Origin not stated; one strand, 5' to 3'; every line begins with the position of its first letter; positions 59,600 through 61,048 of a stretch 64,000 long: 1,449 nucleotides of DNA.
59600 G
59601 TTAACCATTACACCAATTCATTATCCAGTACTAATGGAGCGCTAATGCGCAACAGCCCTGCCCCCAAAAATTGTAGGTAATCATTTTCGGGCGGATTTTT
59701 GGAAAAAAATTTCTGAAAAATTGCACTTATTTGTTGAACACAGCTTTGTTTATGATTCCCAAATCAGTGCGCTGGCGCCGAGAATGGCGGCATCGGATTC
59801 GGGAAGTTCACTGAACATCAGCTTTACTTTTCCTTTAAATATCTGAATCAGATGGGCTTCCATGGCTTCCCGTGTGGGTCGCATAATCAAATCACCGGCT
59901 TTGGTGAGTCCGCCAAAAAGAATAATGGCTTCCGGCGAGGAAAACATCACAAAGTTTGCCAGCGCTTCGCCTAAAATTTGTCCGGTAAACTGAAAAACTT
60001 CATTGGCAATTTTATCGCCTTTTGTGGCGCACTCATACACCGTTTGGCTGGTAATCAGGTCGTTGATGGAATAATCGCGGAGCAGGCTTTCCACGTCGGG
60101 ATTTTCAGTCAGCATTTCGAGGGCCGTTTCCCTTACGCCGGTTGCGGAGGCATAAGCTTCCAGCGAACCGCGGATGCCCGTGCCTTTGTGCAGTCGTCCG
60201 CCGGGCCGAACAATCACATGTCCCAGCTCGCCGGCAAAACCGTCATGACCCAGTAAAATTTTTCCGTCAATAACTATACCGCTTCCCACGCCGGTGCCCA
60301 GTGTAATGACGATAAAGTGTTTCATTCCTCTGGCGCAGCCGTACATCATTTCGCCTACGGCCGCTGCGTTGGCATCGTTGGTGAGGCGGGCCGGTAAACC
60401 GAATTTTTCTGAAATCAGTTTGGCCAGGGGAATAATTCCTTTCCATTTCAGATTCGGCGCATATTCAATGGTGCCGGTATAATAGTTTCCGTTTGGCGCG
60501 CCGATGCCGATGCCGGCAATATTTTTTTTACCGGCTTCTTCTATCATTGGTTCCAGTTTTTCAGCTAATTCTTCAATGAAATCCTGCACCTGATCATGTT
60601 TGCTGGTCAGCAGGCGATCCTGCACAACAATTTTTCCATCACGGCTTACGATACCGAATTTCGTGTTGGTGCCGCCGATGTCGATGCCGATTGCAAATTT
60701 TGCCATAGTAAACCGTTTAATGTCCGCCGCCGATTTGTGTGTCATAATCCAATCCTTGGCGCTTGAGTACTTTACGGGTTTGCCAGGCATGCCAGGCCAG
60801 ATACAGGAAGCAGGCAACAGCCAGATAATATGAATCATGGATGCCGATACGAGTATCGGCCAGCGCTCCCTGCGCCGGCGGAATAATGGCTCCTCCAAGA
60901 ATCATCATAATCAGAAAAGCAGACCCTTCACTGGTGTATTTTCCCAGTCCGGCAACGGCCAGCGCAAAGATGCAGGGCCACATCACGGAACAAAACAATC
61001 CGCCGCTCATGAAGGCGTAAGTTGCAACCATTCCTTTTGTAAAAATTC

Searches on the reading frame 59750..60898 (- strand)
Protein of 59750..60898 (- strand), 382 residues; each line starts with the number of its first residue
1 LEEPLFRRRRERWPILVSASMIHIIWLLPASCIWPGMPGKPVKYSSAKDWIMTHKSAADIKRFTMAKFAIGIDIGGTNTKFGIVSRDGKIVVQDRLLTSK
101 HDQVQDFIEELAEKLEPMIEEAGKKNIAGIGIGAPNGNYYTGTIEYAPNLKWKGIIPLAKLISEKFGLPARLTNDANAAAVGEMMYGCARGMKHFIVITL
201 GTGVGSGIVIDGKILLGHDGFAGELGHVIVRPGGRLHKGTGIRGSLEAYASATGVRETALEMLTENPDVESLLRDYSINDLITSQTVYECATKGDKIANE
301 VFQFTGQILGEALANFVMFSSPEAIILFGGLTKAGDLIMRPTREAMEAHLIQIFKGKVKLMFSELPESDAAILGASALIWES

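Call 54: search_protein_families(library=pfam, proteins=[window:59750-60898:-], max_evalue=0.001)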
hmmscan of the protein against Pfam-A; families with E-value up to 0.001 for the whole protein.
window:59750-60898:- (382 aa): 4 families
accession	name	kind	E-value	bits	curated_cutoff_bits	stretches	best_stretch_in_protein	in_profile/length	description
PF00480.26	ROK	-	1.3e-53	182.8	22.9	1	70-379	2-291/294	ROK family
PF01869.26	BcrAD_BadFG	-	1.6e-05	25.1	31.5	0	70-130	1-65/271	BadF/BadG/BcrA/BcrD ATPase family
PF02685.22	Glucokinase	-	3.1e-05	23.6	22.1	1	73-320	4-250/314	Glucokinase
PF05378.19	Hydant_A_N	-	9.7e-05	22.6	25.2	1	70-131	2-61/176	Hydantoinase/oxoprolinase N-terminal region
